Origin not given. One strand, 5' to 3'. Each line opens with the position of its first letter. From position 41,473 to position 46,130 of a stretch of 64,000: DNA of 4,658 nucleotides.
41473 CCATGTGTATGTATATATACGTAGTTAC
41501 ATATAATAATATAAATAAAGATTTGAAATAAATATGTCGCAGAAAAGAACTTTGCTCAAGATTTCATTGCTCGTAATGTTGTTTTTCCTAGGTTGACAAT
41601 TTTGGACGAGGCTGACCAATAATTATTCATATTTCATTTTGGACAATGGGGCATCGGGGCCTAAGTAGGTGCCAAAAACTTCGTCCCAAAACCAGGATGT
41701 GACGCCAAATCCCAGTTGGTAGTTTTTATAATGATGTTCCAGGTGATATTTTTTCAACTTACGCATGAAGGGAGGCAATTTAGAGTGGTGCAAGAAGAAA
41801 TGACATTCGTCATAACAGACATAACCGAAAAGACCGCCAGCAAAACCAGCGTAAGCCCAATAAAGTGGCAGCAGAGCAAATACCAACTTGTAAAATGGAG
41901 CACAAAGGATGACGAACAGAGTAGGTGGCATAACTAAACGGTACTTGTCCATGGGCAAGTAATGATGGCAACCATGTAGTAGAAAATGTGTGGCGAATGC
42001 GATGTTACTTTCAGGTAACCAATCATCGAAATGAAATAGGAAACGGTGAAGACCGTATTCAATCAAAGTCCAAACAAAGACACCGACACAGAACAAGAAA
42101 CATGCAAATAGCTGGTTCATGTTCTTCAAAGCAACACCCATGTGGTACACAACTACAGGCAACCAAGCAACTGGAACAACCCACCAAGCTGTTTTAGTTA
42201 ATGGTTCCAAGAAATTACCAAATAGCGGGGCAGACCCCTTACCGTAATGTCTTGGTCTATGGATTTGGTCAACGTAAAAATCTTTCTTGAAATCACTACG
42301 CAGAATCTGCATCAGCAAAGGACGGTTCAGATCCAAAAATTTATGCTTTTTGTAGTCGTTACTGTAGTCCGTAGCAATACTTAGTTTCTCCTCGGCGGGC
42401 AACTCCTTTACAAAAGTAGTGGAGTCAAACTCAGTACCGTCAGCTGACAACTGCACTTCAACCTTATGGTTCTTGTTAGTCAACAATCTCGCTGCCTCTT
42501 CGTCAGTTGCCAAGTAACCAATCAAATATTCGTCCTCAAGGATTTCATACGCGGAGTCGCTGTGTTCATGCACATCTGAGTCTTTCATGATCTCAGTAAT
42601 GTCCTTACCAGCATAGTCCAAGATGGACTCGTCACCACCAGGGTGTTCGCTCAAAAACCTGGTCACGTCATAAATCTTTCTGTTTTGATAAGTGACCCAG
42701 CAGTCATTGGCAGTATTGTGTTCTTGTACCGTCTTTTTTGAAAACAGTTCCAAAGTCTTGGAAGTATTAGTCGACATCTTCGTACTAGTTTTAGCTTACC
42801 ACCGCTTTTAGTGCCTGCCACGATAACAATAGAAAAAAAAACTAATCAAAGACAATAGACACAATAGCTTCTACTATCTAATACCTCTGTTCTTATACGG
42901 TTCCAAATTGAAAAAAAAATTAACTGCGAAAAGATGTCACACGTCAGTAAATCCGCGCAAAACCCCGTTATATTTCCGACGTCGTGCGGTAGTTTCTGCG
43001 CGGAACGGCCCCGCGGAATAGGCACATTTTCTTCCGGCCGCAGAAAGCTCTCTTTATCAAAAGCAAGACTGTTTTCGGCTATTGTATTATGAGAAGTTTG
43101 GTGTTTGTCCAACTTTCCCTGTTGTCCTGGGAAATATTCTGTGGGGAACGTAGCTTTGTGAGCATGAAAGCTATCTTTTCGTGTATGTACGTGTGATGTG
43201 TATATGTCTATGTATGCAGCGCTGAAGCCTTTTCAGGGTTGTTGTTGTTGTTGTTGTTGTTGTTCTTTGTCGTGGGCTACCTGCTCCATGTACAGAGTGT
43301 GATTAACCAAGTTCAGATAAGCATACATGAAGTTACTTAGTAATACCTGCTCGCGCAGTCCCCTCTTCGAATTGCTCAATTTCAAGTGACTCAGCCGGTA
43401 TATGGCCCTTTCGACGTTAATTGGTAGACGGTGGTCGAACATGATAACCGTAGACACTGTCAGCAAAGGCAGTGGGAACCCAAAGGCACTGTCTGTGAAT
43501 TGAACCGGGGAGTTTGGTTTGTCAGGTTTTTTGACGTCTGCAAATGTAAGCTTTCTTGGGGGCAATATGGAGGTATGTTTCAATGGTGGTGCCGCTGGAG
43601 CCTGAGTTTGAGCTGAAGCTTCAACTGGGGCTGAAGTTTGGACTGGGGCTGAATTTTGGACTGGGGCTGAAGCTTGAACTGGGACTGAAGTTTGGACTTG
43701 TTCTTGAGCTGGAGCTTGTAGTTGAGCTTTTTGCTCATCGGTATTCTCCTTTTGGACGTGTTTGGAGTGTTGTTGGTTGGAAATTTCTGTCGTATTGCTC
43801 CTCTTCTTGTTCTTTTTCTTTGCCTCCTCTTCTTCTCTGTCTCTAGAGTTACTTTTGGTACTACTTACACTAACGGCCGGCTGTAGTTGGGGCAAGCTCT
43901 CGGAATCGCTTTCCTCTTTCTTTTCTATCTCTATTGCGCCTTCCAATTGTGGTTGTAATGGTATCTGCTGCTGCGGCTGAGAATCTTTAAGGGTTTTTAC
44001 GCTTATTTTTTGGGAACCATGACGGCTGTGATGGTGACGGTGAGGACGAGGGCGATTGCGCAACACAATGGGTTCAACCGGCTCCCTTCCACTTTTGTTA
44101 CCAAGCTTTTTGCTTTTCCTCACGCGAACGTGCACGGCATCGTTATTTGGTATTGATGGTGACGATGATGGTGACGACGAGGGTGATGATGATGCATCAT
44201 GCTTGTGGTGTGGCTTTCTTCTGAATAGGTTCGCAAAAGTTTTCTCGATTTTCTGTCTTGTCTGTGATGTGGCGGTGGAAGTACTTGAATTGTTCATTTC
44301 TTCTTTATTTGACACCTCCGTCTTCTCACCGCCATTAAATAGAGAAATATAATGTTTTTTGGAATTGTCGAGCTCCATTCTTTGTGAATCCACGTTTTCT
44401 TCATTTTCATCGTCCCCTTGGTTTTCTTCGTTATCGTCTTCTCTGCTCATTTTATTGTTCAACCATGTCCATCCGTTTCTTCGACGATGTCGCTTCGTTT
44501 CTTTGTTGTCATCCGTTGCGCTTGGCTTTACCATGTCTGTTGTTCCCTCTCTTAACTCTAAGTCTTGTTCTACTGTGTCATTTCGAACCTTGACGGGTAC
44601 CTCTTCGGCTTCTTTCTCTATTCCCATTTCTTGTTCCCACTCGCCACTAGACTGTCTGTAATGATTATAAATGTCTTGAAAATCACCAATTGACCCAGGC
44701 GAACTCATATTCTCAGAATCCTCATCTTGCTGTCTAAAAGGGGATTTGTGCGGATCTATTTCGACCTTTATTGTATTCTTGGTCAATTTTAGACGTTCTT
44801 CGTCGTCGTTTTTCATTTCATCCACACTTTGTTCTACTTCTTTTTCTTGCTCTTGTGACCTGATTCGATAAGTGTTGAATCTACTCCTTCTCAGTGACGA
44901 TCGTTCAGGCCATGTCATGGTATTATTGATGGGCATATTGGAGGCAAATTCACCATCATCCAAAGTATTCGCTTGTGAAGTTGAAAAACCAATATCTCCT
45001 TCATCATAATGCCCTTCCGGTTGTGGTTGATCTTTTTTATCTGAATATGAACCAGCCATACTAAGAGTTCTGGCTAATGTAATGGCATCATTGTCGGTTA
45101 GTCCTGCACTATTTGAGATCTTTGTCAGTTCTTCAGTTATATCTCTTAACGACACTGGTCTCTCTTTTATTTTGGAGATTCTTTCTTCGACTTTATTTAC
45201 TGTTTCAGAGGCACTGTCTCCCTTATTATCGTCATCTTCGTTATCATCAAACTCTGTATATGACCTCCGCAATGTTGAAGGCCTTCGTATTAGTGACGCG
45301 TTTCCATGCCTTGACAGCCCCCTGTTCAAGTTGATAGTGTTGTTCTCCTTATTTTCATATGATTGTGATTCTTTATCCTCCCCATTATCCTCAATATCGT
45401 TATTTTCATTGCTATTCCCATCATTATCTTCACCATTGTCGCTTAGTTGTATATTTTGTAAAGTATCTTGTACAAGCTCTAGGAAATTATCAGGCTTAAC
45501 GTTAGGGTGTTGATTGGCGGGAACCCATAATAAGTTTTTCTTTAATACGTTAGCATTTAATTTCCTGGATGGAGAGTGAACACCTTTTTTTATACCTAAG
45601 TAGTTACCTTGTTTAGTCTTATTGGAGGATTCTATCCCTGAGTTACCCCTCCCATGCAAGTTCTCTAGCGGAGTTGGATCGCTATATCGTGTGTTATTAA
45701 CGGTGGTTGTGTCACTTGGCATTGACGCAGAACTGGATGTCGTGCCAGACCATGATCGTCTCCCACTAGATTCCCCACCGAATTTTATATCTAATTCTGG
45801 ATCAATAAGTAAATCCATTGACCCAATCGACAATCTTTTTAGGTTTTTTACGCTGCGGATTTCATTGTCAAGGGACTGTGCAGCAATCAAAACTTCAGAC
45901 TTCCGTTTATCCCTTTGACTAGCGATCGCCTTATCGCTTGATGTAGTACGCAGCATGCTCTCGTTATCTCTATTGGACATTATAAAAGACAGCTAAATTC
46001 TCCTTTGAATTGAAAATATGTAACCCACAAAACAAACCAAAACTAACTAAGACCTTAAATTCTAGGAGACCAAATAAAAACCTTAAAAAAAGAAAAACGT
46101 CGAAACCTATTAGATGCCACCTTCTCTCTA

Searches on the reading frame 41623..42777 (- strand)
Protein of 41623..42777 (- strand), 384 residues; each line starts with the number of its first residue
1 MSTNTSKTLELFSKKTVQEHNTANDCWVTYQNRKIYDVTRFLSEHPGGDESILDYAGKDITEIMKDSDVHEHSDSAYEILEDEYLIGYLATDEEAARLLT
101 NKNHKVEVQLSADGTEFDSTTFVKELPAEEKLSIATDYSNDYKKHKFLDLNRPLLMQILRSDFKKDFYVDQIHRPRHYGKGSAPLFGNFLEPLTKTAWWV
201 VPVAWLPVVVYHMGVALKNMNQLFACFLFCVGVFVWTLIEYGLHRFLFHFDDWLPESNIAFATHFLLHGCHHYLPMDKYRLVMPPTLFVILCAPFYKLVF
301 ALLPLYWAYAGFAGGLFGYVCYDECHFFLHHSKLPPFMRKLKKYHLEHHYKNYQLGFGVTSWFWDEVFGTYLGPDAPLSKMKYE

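Call 13: find_encoding_contigs(protein=window:41623-42777:-, flank=6000, max_places=10)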
Protein window:41623-42777:- (384 aa): 24 contigs read that carry it; 10 places shown.
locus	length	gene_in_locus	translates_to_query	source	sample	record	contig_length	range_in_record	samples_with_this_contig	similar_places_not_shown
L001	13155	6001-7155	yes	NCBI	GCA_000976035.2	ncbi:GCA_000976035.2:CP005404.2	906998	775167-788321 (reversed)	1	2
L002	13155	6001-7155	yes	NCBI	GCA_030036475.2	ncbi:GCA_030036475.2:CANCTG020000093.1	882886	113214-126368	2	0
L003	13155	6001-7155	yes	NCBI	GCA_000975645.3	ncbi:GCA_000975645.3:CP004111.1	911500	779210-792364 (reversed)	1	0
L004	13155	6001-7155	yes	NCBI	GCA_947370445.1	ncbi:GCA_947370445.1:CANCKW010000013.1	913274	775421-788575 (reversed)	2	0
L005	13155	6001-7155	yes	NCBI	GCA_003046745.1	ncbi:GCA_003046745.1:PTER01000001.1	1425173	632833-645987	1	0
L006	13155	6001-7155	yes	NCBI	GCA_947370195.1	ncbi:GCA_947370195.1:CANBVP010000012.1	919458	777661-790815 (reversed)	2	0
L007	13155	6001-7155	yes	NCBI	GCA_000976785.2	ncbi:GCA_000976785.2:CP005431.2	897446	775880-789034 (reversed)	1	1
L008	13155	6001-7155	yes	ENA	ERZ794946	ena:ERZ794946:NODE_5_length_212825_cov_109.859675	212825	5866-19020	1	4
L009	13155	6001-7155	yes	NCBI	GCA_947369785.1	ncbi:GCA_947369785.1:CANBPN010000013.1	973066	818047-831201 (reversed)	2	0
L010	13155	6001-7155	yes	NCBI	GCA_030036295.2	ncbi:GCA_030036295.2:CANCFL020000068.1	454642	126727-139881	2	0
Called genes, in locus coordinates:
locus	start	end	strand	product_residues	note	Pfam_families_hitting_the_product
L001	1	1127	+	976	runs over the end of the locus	PF04425:Bul1_N, PF04426:Bul1_C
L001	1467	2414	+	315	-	PF02517:Rce1-like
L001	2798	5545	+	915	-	-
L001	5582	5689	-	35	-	-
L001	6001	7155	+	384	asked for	PF00173:Cyt-b5, PF04116:FA_hydroxylase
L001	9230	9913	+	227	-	PF00156:Pribosyltran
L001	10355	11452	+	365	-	PF10680:RRN9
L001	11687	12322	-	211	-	-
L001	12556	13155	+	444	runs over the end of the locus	PF00076:RRM_1, PF14605:Nup35_RRM_2 (faint), PF00076:RRM_1, PF16842:RRM_occluded, PF05391:Lsm_interact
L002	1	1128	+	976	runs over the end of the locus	PF04425:Bul1_N, PF04426:Bul1_C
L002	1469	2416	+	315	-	PF02517:Rce1-like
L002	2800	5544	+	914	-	-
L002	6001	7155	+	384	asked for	PF00173:Cyt-b5, PF04116:FA_hydroxylase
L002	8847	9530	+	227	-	PF00156:Pribosyltran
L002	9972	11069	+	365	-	PF10680:RRN9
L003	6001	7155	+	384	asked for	PF00173:Cyt-b5, PF04116:FA_hydroxylase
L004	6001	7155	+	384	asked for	PF00173:Cyt-b5, PF04116:FA_hydroxylase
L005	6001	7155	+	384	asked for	PF00173:Cyt-b5, PF04116:FA_hydroxylase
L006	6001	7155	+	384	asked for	PF00173:Cyt-b5, PF04116:FA_hydroxylase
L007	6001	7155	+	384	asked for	PF00173:Cyt-b5, PF04116:FA_hydroxylase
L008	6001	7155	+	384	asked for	PF00173:Cyt-b5, PF04116:FA_hydroxylase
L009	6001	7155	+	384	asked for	PF00173:Cyt-b5, PF04116:FA_hydroxylase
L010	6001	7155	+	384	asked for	PF00173:Cyt-b5, PF04116:FA_hydroxylase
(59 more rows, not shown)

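Call 16: find_homologous_proteins(query=window:41623-42777:-, max_evalue=1e-100)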
Query window:41623-42777:- (384 aa): 1022 proteins with E <= 1e-100 among 4743 candidates; the best 120 are listed.
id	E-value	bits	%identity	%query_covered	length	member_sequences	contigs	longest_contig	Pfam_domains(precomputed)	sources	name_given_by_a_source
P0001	2.4e-270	914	100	100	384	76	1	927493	PF04116.20,PF00173.34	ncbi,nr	ncbi:CDA_G0043030.mRNA.1.CDS.1 [Saccharomyces cerevisiae]|nr:CDA_G0043030.mRNA.1.CDS.1 [Saccharomyce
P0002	3.4e-212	723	78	100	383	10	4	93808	PF04116.20,PF00173.34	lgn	-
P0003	2.1e-203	694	73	100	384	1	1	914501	PF04116.20,PF00173.34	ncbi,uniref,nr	ncbi:hypothetical protein HG536_0H00690 [Torulaspora globosa]|uniref:Ceramide very long chain fatty 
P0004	4.0e-203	693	74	100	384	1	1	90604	PF04116.20,PF00173.34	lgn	-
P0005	1.5e-202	691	73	100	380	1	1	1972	PF04116.20,PF00173.34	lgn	-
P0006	7.6e-202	689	73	100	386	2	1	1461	PF04116.20,PF00173.34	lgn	-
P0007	4.2e-200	683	73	100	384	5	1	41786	PF04116.20,PF00173.34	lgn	-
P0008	5.5e-200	682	73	100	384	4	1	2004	PF04116.20,PF00173.34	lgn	-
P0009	9.4e-200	682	74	99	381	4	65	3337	PF04116.20,PF00173.34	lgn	-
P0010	5.9e-199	679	74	99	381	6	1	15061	PF04116.20,PF00173.34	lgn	-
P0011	4.7e-198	676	73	99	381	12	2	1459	PF04116.20,PF00173.34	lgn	-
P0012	2.0e-197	674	72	100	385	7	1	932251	PF04116.20,PF00173.34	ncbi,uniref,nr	ncbi:ZYBA0S04-07184g1_1 [Zygosaccharomyces bailii CLIB 213]|uniref:Ceramide very long chain fatty ac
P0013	3.3e-197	673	72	100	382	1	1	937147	PF04116.20,PF00173.34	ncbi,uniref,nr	ncbi:hypothetical protein HG537_0G00670 [Torulaspora globosa]|uniref:Ceramide very long chain fatty 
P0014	6.7e-197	672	72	100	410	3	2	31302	PF04116.20,PF00173.34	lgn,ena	-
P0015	1.4e-195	668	72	100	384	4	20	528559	PF04116.20,PF00173.34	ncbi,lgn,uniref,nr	ncbi:fatty acid alpha-hydroxylase [Zygosaccharomyces mellis]|uniref:Ceramide very long chain fatty a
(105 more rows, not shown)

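Call 17: list_cluster_members(proteins=[P0001])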
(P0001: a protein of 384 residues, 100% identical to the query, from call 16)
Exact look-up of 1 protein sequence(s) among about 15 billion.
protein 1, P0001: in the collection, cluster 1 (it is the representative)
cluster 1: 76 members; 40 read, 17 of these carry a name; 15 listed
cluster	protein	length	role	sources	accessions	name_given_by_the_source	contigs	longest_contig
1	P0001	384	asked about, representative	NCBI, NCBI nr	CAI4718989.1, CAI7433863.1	CDA_G0043030.mRNA.1.CDS.1 [Saccharomyces cerevisiae]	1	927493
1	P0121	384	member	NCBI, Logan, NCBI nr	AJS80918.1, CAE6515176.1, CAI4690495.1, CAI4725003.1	AEH_G0043400.mRNA.1.CDS.1 [Saccharomyces cerevisiae] | Scs7p [Saccharomyces cerevisiae YJM1250]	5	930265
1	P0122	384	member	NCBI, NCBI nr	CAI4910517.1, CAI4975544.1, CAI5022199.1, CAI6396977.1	CPS_HP_G0094260.mRNA.1.CDS.1 [Saccharomyces cerevisiae] | CPS_HP_G0012390.mRNA.1.CDS.1 [Saccharomyces cerevisiae]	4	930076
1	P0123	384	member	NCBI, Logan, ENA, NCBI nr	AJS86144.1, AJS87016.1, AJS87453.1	Scs7p [Saccharomyces cerevisiae YJM1355]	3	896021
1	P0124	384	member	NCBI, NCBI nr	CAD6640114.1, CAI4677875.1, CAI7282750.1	HN1_G0020940.mRNA.1.CDS.1 [Saccharomyces cerevisiae]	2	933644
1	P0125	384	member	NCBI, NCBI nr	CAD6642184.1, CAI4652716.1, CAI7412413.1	XXYS1_4_G0027470.mRNA.1.CDS.1 [Saccharomyces cerevisiae]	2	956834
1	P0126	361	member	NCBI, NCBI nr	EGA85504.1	Scs7p [Saccharomyces cerevisiae VL3]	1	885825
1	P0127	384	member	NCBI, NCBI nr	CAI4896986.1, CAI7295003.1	BPG_G0043770.mRNA.1.CDS.1 [Saccharomyces cerevisiae]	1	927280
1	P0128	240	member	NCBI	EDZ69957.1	YMR272Cp-like protein, partial [Saccharomyces cerevisiae AWRI1631]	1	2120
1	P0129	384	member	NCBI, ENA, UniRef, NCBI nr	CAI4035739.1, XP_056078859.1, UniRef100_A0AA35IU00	hypothetical protein SMKI_13G3900 [Saccharomyces mikatae IFO 1815] | Ceramide very long chain fatty acid hydroxylase n=1 Tax=Saccharomyces mikatae IFO 1815 ... | uncharacterized protein SMKI_13G3900 [Saccharomyces mikatae IFO 1815]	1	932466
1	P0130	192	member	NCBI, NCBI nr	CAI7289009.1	BBT_collapsed_G0043640.mRNA.1.CDS.1 [Saccharomyces cerevisiae]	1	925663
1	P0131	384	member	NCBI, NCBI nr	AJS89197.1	Scs7p [Saccharomyces cerevisiae YJM1388]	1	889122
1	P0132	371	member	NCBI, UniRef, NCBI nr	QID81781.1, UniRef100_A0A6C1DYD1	fatty acid alpha-hydroxylase [Saccharomyces pastorianus] | Ceramide very long chain fatty acid hydroxylase n=1 Tax=Saccharomyces pastorianus ...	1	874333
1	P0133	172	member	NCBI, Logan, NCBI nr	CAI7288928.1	BBT_collapsed_G0043630.mRNA.1.CDS.1 [Saccharomyces cerevisiae]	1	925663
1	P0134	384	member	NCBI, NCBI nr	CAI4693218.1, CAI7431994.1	CPI_1c_G0042540.mRNA.1.CDS.1 [Saccharomyces cerevisiae]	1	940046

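Call 18: find_encoding_contigs(protein=P0129, flank=6000, max_places=2)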
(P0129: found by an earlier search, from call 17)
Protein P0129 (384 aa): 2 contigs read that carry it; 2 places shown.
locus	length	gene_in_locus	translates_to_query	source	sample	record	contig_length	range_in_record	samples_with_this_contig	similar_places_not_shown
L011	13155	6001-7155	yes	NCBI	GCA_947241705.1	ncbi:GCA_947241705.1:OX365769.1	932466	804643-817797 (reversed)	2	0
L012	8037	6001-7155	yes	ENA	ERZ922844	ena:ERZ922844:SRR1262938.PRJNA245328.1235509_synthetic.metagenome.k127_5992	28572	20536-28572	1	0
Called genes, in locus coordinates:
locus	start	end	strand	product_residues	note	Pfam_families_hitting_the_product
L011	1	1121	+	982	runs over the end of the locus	PF04425:Bul1_N, PF04426:Bul1_C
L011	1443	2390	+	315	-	PF02517:Rce1-like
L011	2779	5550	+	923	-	-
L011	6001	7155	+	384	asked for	PF00173:Cyt-b5, PF04116:FA_hydroxylase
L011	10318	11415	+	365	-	PF10680:RRN9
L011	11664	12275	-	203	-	-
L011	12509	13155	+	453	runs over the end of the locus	PF00076:RRM_1, PF14605:Nup35_RRM_2 (faint), PF00076:RRM_1, PF16842:RRM_occluded, PF05391:Lsm_interact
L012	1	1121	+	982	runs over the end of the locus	PF04425:Bul1_N, PF04426:Bul1_C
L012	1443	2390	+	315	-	PF02517:Rce1-like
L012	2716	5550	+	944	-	-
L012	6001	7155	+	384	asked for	PF00173:Cyt-b5, PF04116:FA_hydroxylase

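Call 19: find_encoding_contigs(protein=P0132, flank=6000, max_places=2)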
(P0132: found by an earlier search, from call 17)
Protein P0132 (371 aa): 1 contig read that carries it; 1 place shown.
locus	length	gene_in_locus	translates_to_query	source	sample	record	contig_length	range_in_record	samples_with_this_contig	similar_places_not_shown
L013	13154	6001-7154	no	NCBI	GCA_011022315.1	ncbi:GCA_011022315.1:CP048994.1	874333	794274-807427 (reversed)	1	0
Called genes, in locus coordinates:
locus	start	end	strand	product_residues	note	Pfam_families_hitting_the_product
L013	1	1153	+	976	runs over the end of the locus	PF04425:Bul1_N, PF04426:Bul1_C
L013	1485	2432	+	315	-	PF02517:Rce1-like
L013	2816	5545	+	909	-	-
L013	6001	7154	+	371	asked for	PF00173:Cyt-b5, PF04116:FA_hydroxylase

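Call 52: find_encoding_contigs(protein=P0122, flank=4000, max_places=10)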
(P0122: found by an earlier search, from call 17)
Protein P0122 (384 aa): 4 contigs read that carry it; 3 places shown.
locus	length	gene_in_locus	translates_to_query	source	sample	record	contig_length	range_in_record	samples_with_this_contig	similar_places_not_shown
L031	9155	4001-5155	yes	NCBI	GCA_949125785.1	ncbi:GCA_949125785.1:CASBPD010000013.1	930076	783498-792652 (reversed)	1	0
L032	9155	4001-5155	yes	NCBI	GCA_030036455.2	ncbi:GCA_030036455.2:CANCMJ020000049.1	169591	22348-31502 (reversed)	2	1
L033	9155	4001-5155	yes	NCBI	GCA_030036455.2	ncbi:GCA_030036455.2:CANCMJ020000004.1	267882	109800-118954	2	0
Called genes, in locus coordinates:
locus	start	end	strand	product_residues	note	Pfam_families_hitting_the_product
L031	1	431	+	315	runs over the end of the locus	PF02517:Rce1-like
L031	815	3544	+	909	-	-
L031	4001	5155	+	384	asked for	PF00173:Cyt-b5, PF04116:FA_hydroxylase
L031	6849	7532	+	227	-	PF00156:Pribosyltran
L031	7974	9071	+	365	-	PF10680:RRN9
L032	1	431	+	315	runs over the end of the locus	PF02517:Rce1-like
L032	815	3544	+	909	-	-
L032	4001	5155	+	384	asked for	PF00173:Cyt-b5, PF04116:FA_hydroxylase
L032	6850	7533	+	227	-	PF00156:Pribosyltran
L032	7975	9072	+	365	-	PF10680:RRN9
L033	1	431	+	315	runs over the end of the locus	PF02517:Rce1-like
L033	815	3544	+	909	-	-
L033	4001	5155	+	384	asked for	PF00173:Cyt-b5, PF04116:FA_hydroxylase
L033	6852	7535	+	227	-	PF00156:Pribosyltran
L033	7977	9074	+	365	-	PF10680:RRN9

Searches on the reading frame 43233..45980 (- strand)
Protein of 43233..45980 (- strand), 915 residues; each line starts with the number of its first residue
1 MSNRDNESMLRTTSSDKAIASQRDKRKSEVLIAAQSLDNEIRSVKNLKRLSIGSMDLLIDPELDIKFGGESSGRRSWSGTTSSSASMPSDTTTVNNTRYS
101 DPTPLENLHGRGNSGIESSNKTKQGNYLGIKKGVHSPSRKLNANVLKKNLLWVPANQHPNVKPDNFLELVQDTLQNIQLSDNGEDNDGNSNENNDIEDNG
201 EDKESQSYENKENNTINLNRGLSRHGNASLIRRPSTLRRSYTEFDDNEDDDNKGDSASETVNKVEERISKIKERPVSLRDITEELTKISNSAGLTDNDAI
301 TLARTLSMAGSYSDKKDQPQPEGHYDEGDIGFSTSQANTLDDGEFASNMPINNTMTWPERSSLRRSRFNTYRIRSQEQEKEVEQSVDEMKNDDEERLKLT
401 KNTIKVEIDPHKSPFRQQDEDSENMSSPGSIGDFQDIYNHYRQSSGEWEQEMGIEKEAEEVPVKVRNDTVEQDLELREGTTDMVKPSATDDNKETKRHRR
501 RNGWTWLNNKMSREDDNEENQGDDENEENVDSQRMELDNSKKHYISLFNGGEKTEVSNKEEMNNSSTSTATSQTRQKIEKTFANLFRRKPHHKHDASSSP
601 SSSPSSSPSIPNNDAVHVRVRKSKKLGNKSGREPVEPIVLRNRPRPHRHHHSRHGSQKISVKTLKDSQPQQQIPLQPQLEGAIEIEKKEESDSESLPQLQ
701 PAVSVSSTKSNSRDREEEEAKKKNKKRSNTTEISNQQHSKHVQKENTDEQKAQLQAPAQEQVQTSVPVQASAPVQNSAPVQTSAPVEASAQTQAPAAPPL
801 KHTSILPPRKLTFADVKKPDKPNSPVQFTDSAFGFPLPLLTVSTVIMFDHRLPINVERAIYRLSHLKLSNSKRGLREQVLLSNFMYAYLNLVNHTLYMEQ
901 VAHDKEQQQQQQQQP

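Call 26: find_homologous_proteins(query=window:43233-45980:-, max_evalue=1e-150)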
Query window:43233-45980:- (915 aa): 4 proteins with E <= 1e-150 among 8000 candidates.
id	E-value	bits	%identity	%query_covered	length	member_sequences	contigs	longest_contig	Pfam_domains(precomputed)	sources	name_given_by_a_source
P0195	0.0e+0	1638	83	99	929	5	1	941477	PF08632.16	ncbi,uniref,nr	ncbi:Zds1p [Saccharomyces paradoxus]|uniref:Zds1p n=1 Tax=Saccharomyces paradoxus TaxID=27291 RepID=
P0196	0.0e+0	1251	68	100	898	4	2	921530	PF08632.16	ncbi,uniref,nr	ncbi:Zds1p SKDI_13G4040 [Saccharomyces kudriavzevii IFO 1802]|uniref:Uncharacterized protein n=2 Tax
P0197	0.0e+0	1192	64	99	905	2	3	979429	PF08632.16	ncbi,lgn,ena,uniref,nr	ncbi:hypothetical protein SEUBUCD646_0M04110 [Saccharomyces eubayanus]|uniref:Zillion different scre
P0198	0.0e+0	1126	100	57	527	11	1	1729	-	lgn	-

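Call 28: find_encoding_contigs(protein=P0195, flank=7000, max_places=3)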
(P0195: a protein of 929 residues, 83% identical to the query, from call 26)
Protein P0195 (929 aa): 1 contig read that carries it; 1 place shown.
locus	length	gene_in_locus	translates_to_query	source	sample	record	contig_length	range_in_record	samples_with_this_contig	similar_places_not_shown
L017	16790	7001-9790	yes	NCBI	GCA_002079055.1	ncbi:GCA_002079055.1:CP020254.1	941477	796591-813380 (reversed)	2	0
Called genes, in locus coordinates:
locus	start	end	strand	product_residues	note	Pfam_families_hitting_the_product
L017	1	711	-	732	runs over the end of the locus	PF03031:NIF, PF00533:BRCT, PF12738:PTCB-BRCT (weak)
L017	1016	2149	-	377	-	-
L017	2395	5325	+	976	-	PF04425:Bul1_N, PF04426:Bul1_C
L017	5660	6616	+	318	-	PF02517:Rce1-like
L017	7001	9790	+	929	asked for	PF08632:Zds_C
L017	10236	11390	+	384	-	PF00173:Cyt-b5, PF04116:FA_hydroxylase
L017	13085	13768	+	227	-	PF00156:Pribosyltran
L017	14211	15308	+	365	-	PF10680:RRN9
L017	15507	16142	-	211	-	-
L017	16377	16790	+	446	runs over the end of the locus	PF23085:RRM_PARP14_3 (faint), PF00076:RRM_1, PF16842:RRM_occluded, PF05391:Lsm_interact (weak)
